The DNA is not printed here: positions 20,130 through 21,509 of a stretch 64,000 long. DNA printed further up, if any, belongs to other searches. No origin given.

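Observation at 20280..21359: RNA ligase fused to a tRNA-binding OB domain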

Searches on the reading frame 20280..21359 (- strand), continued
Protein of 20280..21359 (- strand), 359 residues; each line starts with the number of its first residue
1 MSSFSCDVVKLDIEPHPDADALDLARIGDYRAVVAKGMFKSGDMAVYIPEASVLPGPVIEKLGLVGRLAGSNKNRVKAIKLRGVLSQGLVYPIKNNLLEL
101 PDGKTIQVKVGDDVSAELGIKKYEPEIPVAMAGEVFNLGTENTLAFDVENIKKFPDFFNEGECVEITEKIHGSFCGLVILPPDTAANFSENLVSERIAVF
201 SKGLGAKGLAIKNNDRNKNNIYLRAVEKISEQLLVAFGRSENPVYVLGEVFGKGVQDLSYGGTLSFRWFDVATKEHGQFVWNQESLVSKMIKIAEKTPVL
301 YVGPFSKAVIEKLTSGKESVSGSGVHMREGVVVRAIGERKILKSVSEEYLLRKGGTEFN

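Call 16: find_encoding_contigs(protein=P0004, flank=10000, max_places=3)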
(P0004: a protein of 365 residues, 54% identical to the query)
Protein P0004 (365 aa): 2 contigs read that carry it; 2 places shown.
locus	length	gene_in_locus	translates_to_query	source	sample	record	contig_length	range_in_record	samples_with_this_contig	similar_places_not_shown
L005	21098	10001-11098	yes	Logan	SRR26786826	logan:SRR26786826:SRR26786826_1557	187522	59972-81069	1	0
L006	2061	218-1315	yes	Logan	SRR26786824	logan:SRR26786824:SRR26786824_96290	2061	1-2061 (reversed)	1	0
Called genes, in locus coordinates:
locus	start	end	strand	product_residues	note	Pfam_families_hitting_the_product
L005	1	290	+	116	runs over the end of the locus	-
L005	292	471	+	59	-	-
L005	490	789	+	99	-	-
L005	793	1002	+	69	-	-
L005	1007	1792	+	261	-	PF14243:R2K_3, PF18299:R2K_2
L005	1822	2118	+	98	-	-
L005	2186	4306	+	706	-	PF02771:Acyl-CoA_dh_N, PF02770:Acyl-CoA_dh_M, PF00441:Acyl-CoA_dh_1, PF09317:ACDH_C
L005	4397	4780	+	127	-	-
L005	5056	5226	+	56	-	-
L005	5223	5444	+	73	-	-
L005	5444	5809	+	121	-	-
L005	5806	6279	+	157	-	PF15891:Nuc_deoxyri_tr2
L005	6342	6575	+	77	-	-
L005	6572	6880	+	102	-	-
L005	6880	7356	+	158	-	-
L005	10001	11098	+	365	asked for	PF21189:PHA02142, PF09414:RNA_ligase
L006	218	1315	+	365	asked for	PF21189:PHA02142, PF09414:RNA_ligase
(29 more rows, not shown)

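Call 17: find_encoding_contigs(protein=P0001, flank=10000, max_places=3)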
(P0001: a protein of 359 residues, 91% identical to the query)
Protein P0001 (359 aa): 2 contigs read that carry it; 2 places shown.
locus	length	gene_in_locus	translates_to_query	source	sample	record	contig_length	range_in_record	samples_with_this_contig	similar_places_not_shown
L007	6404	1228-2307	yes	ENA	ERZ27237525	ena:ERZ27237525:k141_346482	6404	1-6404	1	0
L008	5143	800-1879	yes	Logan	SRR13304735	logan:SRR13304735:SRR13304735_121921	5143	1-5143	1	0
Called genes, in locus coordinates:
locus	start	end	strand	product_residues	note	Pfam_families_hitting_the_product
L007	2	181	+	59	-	?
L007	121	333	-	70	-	-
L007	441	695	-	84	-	PF01909:NTP_transf_2 (weak)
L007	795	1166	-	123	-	PF01521:Fe-S_biosyn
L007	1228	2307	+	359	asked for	PF21189:PHA02142, PF09414:RNA_ligase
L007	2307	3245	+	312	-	PF11925:DUF3443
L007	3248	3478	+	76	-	-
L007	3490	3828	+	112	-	-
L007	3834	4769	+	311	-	PF07505:DUF5131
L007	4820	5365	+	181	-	-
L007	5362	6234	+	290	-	-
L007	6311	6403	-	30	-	?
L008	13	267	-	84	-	PF01909:NTP_transf_2 (weak)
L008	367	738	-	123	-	PF01521:Fe-S_biosyn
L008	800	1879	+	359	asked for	PF21189:PHA02142, PF09414:RNA_ligase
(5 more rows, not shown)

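Call 27: search_solved_structures(query=A1, max_evalue=1, show_alignments=1)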
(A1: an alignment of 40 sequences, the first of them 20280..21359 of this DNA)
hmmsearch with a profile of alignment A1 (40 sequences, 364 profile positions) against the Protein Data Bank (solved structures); distinct sequences matched with E-value up to 1: 13.
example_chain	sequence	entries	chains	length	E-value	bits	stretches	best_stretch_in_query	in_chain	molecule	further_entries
6vt4_A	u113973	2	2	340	5.8e-25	91.2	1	12-356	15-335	RNA Ligase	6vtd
5cot_A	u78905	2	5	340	6.4e-25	91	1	12-356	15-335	Naegleria gruberi RNA ligase | RNA ligase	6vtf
6vt1_A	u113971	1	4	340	8.3e-25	90.6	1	12-356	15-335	RNA Ligase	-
6vt3_A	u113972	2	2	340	2.6e-24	89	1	12-300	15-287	RNA Ligase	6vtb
6vt8_A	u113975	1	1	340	4.5e-24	88.2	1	12-173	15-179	RNA Ligase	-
6vt0_A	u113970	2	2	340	6.2e-24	87.8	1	12-169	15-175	RNA Ligase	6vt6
5cou_A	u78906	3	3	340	6.6e-24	87.7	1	12-168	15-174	Naegleria gruberi RNA ligase | RNA ligase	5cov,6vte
6vt9_A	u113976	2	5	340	8.5e-24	87.3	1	12-174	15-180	RNA ligase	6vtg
6vt5_A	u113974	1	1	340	9.3e-24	87.2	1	12-356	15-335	RNA Ligase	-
2hvq_A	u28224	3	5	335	3.3e-07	32.8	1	229-305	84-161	Hypothetical 37.6 kDa protein in Gp24-hoc intergenic region | T4 RNA ligase 2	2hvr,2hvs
1s68_A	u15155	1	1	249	7e-07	31.7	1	228-305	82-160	RNA Ligase 2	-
6ahw_A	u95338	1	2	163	0.036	16.2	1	37-131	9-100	circular-permutated tRNA (cytidine(34)-2'-O)-methyltransferase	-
1mkh_A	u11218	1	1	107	0.18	13.9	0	3-28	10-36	C-terminal domain of Methionyl-tRNA synthetase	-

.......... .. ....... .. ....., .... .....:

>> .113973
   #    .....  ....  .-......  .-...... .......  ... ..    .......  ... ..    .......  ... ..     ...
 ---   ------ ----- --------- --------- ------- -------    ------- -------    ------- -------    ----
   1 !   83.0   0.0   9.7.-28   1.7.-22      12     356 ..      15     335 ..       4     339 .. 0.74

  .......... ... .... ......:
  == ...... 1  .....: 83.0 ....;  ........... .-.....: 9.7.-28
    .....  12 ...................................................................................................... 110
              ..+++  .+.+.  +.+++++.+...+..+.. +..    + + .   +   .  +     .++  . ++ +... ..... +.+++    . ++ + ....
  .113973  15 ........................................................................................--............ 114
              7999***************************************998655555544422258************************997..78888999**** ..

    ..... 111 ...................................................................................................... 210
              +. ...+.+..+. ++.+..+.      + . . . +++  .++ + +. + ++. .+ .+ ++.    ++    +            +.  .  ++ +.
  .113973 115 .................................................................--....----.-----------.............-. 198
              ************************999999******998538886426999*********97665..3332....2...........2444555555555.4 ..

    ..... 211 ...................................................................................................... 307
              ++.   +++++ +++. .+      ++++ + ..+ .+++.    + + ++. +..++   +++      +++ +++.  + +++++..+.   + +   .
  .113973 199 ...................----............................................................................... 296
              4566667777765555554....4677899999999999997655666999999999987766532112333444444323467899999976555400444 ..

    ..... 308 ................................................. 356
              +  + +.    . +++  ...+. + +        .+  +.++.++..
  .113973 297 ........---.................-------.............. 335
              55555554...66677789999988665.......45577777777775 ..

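Call 38: predict_structure(alignment_id=A1)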
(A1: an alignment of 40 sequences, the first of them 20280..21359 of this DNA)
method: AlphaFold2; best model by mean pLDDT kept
length: 359 residues; sequences in the alignment: 40
mean_pLDDT: 91.3   pTM: 0.85
mean pLDDT of the five models: 91.3, 90.0, 89.7, 86.1, 83.1
residues with pLDDT >= 90: 270; 70-90: 71; 50-70: 17; < 50: 1
segments of 3 or more residues with pLDDT < 50: none
pLDDT, mean of each block of 10 residues (from residue 1): 87 94 94 95 96 96 91 90 90 97 96 97 86 93 91 92 93 93 96 98 94 96 96 96 95 77 87 92 95 94 96 84 76 90 90 62
secondary structure, 60 per line:
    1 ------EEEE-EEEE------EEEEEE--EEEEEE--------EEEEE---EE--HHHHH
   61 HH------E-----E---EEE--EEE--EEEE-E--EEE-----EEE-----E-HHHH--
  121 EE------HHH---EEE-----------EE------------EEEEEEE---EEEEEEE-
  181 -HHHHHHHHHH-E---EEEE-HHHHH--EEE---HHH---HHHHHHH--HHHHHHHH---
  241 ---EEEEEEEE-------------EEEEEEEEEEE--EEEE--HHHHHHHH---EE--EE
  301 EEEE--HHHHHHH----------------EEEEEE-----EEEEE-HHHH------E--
elements in order: E7-10 E12-15 E22-27 E30-35 E44-48 H56-62 E79-81 E84-86 E89-92 E97-99 E105-107 H115-118 E135-137 E163-169 E173-179 H182-191 E197-200 H202-206 E209-211 H221-227 H230-237 E244-251 E265-275 E278-281 H284-291 E299-304 H307-313 E330-335 E341-345 H347-350

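Call 43: fold_search(model_id=the predicted structure, library=pdb)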
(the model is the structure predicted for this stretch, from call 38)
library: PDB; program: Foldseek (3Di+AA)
matches with E <= 10: 485; with E <= 0.001: 40
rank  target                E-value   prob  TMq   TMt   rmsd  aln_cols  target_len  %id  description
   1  6vt1_A                8.7e-21  1.00  0.77  0.82   3.2       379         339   21  Naegleria gruberi RNA ligase D172A mutant apo (released 2020-04-08)
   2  6vt0                  8.7e-21  1.00  0.76  0.81   3.4       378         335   20  Naegleria gruberi RNA ligase K170A mutant apo (released 2020-04-08)
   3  6vtd                  1.4e-20  1.00  0.77  0.82   3.1       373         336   20  Naegleria gruberi RNA ligase R149A mutant with ATP and Mn (released 2020-04-08)
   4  6vt4                  1.5e-20  1.00  0.76  0.81   3.4       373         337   20  Naegleria gruberi RNA ligase R149A mutant apo (released 2020-04-08)
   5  5cou                  2.5e-20  1.00  0.77  0.82   3.2       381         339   20  Structure and mechanism of a eukaryal nick-sealing RNA ligase K170M+ATP (released 2015-10-28)
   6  5cot                  3.5e-20  1.00  0.78  0.82   3.3       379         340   20  Structure and mechanism of a eukaryal nick-sealing RNA ligase (released 2015-10-28)
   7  6vt5                  4.4e-20  1.00  0.76  0.80   3.3       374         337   20  Naegleria gruberi RNA ligase R4a K121A mutant apo (released 2020-04-08)
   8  6vte                  5.5e-20  1.00  0.76  0.81   3.1       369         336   21  Naegleria gruberi RNA Ligase K170M mutant with AMP and Mn (released 2020-04-08)
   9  6vtf_A                6.9e-20  1.00  0.74  0.78   3.3       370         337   21  Naegleria gruberi RNA ligase with PPi (released 2020-04-08)
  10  6vt3                  7.3e-20  1.00  0.74  0.78   3.9       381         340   20  Naegleria gruberi RNA ligase K326A mutant apo (released 2020-04-08)
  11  6vt8                  1.0e-19  1.00  0.77  0.82   3.3       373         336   20  Naegleria gruberi RNA ligase E312A mutant with AMP and Mn (released 2020-04-08)
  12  6vt9                  1.8e-19  1.00  0.75  0.80   3.2       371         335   20  Naegleria gruberi RNA ligase E227A mutant with ATP and Mn (released 2020-04-08)
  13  6vtg_A                5.8e-19  1.00  0.77  0.81   3.4       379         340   20  Naegleria gruberi RNA ligase E227A mutant apo (released 2020-04-08)
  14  2hvr_A                6.3e-08  1.00  0.43  0.48   3.9       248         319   18  Structure of T4 RNA Ligase 2 with Nicked 5'-Adenylated nucleic acid duplex containing a 3'-deoxyribonucleotide at the  (released 2006-10-17)
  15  2hvq                  1.4e-07  1.00  0.42  0.47   4.1       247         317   16  Structure of Adenylated full-length T4 RNA Ligase 2 (released 2006-10-17)
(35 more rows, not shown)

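Call 45: find_related_loci(query=A1, collection=viral_contigs, flank=10000)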
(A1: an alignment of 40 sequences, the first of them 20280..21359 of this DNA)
Query A1 (359 aa) in viral_contigs; peptide patterns used: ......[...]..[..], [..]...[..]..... (x = any residue, [..] = any of these).
461 stretches matched a pattern; 431 encode a relative of the query (tblastn E <= 1e-3); the best 80 are kept; 80 distinct loci.
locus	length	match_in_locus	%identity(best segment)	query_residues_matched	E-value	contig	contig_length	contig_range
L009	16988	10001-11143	47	1-359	6e-106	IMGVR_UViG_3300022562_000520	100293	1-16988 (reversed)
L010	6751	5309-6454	46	1-359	6e-102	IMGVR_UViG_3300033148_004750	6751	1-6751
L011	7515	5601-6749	47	1-359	3e-101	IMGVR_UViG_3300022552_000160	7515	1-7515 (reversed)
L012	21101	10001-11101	46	1-359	3e-99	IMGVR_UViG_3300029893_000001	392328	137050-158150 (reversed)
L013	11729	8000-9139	47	1-359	4e-97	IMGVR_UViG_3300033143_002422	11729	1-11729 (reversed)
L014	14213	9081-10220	47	1-359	5e-97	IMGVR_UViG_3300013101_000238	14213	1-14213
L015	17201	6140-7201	46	1-359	6e-96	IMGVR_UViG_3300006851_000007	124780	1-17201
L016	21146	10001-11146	47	1-359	3e-95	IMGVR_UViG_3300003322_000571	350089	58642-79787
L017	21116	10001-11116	45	1-359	1e-94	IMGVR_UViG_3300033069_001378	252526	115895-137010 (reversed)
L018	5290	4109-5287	44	1-359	2e-94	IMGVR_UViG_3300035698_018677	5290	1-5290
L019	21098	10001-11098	44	1-359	6e-94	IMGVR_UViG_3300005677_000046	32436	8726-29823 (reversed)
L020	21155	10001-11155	43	1-359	2e-92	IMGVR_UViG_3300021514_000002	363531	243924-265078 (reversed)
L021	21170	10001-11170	45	1-359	2e-92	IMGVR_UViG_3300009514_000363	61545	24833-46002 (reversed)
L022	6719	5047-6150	45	1-359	9e-92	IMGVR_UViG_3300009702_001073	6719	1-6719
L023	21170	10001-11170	45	1-358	1e-90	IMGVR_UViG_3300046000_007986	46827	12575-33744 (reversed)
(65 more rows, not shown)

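Call 53: find_related_loci(query=window:20280-21359:-, collection=genome_contigs, flank=10000)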
Query window:20280-21359:- (359 aa) in genome_contigs; peptide patterns used: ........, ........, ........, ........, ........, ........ (x = any residue, [..] = any of these).
358 stretches matched a pattern, but none encodes a relative of the query by tblastn (E <= 1e-3).

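Call 54: find_related_loci(query=A1, collection=genome_contigs, flank=10000)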
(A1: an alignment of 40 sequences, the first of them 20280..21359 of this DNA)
Query A1 (359 aa) in genome_contigs; peptide patterns used: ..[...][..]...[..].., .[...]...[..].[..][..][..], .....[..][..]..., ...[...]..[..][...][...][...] (x = any residue, [..] = any of these).
600 stretches matched a pattern (row limit reached: there are more); 577 encode a relative of the query (tblastn E <= 1e-3); the best 80 are kept; 80 distinct loci.
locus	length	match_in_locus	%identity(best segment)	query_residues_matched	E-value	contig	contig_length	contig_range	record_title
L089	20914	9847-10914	48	1-359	6e-105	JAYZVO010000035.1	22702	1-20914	MAG: Myxococcota bacterium isolate XB_MAG542 DB_MAG542_0046, whole genome shotgun sequence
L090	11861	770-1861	47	1-359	3e-100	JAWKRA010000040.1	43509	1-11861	MAG: Nannocystaceae bacterium isolate ABC2.134 ABC2.134.fa-40, whole genome shotgun sequence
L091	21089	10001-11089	47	1-359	8e-100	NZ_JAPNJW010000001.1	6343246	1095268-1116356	Nannocystis sp. RBIL2 ctg.s1.000000F, whole genome shotgun sequence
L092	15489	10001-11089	47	1-359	6e-100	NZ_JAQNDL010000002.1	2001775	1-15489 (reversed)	Nannocystis bainbridge strain BB15-2 000002Farrow, whole genome shotgun sequence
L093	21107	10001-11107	47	6-359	1e-99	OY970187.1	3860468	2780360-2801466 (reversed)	MAG: Rubricoccaceae bacterium isolate MFD03250.bin.2.52 genome assembly, chromosome: 1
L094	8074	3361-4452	47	1-359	5e-99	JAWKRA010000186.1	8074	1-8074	MAG: Nannocystaceae bacterium isolate ABC2.134 ABC2.134.fa-186, whole genome shotgun sequence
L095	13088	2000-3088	47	1-359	7e-99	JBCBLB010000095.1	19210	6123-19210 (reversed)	MAG: Myxococcota bacterium isolate J06627_4 k141_476706_length_19210_cov_12.4696, whole genome shotgun sequence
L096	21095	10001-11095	48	6-359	5e-99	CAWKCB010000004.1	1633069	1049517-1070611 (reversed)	MAG: uncultured Bacteroidetes bacterium isolate MFD03250.bin.1.116 genome assembly, contig: contig_4677, whole genome sh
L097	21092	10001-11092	48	1-359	6e-99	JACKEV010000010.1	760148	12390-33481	MAG: Alphaproteobacteria bacterium isolate HK-STAS-MYXO-43 HK-STAS-MYXO-43_10, whole genome shotgun sequence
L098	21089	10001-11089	46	1-359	1e-98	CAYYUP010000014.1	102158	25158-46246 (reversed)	MAG TPA_asm: uncultured Nannocystis sp. isolate binchicken_co67_189 genome assembly, contig: NODE_87_length_102158_cov_9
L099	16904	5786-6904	43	1-359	3e-96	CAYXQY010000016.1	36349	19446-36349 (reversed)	MAG TPA_asm: uncultured Planctomycetia bacterium isolate SRP185896_co2_377 genome assembly, contig: NODE_442_length_3634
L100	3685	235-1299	47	4-359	2e-96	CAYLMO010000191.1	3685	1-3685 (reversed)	MAG TPA_asm: uncultured Bradymonadales bacterium isolate SRP321284_co1_300 genome assembly, contig: NODE_39118_length_36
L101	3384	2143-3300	47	1-359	2e-96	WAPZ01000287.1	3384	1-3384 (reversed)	MAG: Candidatus Heimdallarchaeota archaeon isolate S146_22 k151_356747, whole genome shotgun sequence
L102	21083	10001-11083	45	1-359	6e-95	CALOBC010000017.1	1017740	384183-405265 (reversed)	MAG: Myxococcota bacterium isolate LOGT_bin.0087 genome assembly, contig: contig_18827, whole genome shotgun sequence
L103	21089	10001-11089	44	1-359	3e-93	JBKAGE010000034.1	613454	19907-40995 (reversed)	MAG: Bradymonadia bacterium isolate Ske_MAG24 Ske_MAG24_0034, whole genome shotgun sequence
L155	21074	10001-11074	42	1-359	3e-79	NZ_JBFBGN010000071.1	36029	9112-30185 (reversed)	Streptomyces sp. NPDC089915 NPDC089915_189_E12.ctg-0071, whole genome shotgun sequence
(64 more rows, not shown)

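Call 58: search_protein_families(library=pfam, alignment_id=A1, max_evalue=10)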
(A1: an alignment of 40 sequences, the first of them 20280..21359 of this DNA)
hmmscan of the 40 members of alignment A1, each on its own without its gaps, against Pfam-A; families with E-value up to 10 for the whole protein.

A. member 1, window:20280-21359:- (359 aa): 2 families
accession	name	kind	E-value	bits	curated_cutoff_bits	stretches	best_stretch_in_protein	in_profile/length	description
PF09414.15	RNA_ligase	-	1.5e-15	58.2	27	1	164-344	3-170/171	RNA ligase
PF21189.3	PHA02142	-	1e-12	48.7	27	1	12-93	9-92/92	PHA02142 OB-fold domain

B. families by the number of members that match (of 40 scanned): 11 families
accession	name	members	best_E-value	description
PF09414.15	RNA_ligase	40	5.7e-25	RNA ligase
PF21189.3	PHA02142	40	1e-16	PHA02142 OB-fold domain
PF01588.26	tRNA_bind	10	0.0071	Putative tRNA binding domain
PF19184.5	DUF5866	1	0.029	Family of unknown function (DUF5866)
PF12198.13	Tuberculin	1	0.041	Tuberculin-active protein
PF02213.21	GYF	1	0.079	GYF domain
PF00346.24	Complex1_49kDa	1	0.11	Respiratory-chain NADH dehydrogenase, 49 Kd subunit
PF05173.19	DapB_C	1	0.18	Dihydrodipicolinate reductase, C-terminus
PF09751.14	Es2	1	0.29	Nuclear protein Es2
PF24376.1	DUF7532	1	0.31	Family of unknown function (DUF7532)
PF25818.1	MTRES1_C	1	0.47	Mitochondrial transcription rescue factor 1, C-terminal domain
